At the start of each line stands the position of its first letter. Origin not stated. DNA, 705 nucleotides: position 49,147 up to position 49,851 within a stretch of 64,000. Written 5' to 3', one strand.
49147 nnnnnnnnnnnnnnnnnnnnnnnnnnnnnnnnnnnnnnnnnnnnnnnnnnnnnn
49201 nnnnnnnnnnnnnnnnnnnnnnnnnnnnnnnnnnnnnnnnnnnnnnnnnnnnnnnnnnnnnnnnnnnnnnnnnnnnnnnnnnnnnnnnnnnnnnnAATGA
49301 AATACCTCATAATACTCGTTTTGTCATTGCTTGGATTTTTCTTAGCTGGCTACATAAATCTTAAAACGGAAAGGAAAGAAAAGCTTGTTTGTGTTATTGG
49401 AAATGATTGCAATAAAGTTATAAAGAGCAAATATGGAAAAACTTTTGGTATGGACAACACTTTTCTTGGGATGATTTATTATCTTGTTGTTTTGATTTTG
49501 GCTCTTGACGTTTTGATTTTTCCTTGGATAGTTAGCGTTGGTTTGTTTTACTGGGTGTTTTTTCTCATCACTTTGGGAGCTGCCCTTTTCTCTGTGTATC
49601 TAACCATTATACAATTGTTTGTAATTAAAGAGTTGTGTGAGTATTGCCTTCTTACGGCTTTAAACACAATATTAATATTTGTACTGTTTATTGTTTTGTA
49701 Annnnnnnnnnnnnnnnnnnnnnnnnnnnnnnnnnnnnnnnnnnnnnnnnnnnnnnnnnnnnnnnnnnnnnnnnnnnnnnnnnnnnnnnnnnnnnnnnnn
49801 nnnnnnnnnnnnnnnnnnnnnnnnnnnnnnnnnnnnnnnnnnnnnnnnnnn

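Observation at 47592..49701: Complete extracytoplasmic disulfide-bond formation module (DsbA-like, CPGC membrane protein, CuA-type cupredoxin, VKOR) in a small archaeal genome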

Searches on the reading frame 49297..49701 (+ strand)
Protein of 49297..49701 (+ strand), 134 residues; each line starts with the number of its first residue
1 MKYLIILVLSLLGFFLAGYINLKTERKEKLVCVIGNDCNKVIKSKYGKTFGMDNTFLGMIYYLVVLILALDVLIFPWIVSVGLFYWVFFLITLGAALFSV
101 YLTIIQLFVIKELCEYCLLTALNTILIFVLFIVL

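Call 3: search_protein_families(library=pfam, proteins=[window:49297-49701:+], max_evalue=0.1)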
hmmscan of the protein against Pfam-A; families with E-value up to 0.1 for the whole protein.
window:49297-49701:+ (134 aa): 1 family
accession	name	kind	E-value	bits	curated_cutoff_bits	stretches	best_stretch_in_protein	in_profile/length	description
PF07884.19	VKOR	-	4.2e-25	88.9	27.5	1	5-130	2-132/134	Vitamin K epoxide reductase family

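Call 4: search_protein_families(library=ncbifam, proteins=[window:49297-49701:+], max_evalue=0.1)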
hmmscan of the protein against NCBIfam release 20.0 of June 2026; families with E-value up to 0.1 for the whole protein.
window:49297-49701:+ (134 aa): 3 families
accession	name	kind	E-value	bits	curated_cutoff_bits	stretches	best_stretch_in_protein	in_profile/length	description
NF011480.0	PRK14889.1-4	equivalog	2e-10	41.2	120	1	6-132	9-127/132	VKOR family protein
NF011478.0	PRK14889.1-1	equivalog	0.00045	20.3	182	1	12-125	25-134/152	VKOR family protein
NF011479.0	PRK14889.1-2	equivalog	0.0014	18.9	264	1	7-131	14-139/145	VKOR family protein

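Call 22: find_homologous_proteins(query=window:49297-49701:+)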
Query window:49297-49701:+ (134 aa): 18 proteins with E <= 0.001 among 85 candidates.
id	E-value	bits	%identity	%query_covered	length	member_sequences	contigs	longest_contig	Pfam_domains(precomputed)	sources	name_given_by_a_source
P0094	5.8e-75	268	100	100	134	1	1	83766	PF07884.20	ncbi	-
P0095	1.8e-45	173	63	93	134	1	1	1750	PF07884.20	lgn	-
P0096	1.6e-43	166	63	100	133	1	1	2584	PF07884.20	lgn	-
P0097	3.2e-37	146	61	90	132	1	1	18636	PF07884.20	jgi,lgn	jgi:uncharacterized membrane protein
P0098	1.1e-36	144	57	91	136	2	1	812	PF07884.20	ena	-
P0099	4.4e-33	132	52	84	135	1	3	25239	PF07884.20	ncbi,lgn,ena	ncbi:MAG: vitamin K epoxide reductase family protein [Nanoarchaeota archaeon]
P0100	7.4e-33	132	55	93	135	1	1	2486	PF07884.20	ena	-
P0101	4.7e-29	119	50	86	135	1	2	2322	PF07884.20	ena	-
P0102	1.1e-28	118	53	78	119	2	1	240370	PF07884.20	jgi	jgi:uncharacterized membrane protein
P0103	1.6e-28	118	53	99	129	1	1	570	PF07884.20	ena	-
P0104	3.1e-28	117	52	93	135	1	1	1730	PF07884.20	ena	-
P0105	3.6e-28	116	50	93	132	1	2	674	PF07884.20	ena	-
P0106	6.0e-28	116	49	87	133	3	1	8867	PF07884.20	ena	-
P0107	1.2e-27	115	49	96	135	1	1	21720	PF07884.20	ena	-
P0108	4.0e-24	103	46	83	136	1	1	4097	PF07884.20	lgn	-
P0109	6.9e-24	103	46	87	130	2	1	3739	PF07884.20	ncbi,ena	-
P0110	1.9e-19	88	43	97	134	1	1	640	PF07884.20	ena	-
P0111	5.6e-12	64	36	96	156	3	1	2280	PF07884.20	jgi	-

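Call 23: find_encoding_contigs(protein=P0097, flank=8000, max_places=2)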
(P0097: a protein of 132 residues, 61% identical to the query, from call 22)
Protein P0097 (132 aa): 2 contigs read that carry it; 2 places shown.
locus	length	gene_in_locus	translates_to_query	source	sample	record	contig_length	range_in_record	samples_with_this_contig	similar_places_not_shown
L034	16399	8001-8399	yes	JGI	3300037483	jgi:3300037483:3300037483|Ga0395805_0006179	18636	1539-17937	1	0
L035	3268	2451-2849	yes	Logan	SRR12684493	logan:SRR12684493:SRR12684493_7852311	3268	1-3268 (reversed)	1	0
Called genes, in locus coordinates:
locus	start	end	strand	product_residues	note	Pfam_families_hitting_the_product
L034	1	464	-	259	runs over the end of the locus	-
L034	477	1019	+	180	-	PF01988:VIT1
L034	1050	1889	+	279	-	PF00106:adh_short, PF01370:Epimerase (faint), PF08659:KR (weak), PF23441:SDR (weak), PF13561:adh_short_C2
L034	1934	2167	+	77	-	PF00462:Glutaredoxin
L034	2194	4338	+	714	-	PF07992:Pyr_redox_2, PF13738:Pyr_redox_3 (weak), PF14890:Intein_splicing, PF14528:LAGLIDADG_3, PF07992:Pyr_redox_2, PF13738:Pyr_redox_3, PF00070:Pyr_redox (weak)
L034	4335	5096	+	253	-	-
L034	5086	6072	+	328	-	PF01866:Diphthamide_syn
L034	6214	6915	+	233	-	PF13462:Thioredoxin_4, PF01323:DSBA, PF13098:Thioredoxin_2 (weak)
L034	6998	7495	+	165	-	-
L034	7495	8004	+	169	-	-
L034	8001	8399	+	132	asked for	PF07884:VKOR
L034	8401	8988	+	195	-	PF02163:Peptidase_M50 (faint)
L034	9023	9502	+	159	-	PF24034:DUF7343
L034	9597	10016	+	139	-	-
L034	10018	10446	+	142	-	PF13473:Cupredoxin_1, PF00127:Copper-bind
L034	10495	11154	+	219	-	-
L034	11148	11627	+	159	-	-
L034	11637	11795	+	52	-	-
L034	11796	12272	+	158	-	PF04214:DUF411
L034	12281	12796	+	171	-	-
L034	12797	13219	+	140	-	-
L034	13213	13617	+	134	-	PF00581:Rhodanese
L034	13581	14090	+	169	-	-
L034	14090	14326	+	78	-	-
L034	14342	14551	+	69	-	-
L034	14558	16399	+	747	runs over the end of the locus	PF00403:HMA, PF00122:E1-E2_ATPase, PF00702:Hydrolase, PF08282:Hydrolase_3 (faint)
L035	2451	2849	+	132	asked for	PF07884:VKOR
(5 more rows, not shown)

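Call 24: find_encoding_contigs(protein=P0095, flank=8000, max_places=2)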
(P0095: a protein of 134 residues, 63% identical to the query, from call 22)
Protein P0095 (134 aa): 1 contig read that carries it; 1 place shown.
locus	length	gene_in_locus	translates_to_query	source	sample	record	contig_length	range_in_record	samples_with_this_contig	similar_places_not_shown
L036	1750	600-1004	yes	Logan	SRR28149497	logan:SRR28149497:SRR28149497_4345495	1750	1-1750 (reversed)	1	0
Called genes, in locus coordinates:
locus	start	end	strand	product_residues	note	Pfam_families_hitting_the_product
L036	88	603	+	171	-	-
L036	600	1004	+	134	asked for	PF07884:VKOR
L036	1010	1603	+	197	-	-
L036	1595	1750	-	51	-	?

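Call 25: find_encoding_contigs(protein=P0099, flank=8000, max_places=2)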
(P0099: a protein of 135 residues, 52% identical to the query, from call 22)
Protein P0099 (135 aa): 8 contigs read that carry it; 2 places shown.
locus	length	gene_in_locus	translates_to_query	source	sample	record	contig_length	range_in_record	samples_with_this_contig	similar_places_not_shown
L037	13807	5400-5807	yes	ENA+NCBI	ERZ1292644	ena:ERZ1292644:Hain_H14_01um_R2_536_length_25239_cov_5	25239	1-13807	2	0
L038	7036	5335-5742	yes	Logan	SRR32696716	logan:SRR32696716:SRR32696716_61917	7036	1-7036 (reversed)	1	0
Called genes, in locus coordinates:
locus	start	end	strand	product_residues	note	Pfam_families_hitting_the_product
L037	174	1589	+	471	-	PF19295:SufBD_N, PF01458:SUFBD_core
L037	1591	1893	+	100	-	PF01883:FeS_assembly_P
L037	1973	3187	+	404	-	PF00155:Aminotran_1_2, PF00266:Aminotran_5, PF01053:Cys_Met_Meta_PP (weak)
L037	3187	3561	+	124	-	PF01592:NifU_N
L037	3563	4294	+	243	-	PF02463:SMC_N (faint), PF00005:ABC_tran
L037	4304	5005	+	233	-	PF00970:FAD_binding_6, PF00175:NAD_binding_1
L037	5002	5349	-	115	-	-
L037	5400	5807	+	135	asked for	PF07884:VKOR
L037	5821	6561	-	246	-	PF01323:DSBA, PF13462:Thioredoxin_4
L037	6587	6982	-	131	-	PF07681:DoxX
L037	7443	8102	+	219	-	-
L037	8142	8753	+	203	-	PF00081:Sod_Fe_N, PF02777:Sod_Fe_C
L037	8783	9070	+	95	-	-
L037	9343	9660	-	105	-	-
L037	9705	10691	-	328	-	PF01866:Diphthamide_syn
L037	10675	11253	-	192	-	PF01936:NYN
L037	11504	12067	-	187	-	PF00578:AhpC-TSA, PF08534:Redoxin, PF10417:1-cysPrx_C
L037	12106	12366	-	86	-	PF00111:Fer2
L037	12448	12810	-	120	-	-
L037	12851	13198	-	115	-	-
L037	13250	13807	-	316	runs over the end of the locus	PF00890:FAD_binding_2 (faint), PF01134:GIDA (faint), PF07992:Pyr_redox_2, PF13738:Pyr_redox_3, PF00070:Pyr_redox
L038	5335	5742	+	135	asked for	PF07884:VKOR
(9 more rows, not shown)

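Call 59: find_encoding_contigs(protein=P0096, flank=3000, max_places=3)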
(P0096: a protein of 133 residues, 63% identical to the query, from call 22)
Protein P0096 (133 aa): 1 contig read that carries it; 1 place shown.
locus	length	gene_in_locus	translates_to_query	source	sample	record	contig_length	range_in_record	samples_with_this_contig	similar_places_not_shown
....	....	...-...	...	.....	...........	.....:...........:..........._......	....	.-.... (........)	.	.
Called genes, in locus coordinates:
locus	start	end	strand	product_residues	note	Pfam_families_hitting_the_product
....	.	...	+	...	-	?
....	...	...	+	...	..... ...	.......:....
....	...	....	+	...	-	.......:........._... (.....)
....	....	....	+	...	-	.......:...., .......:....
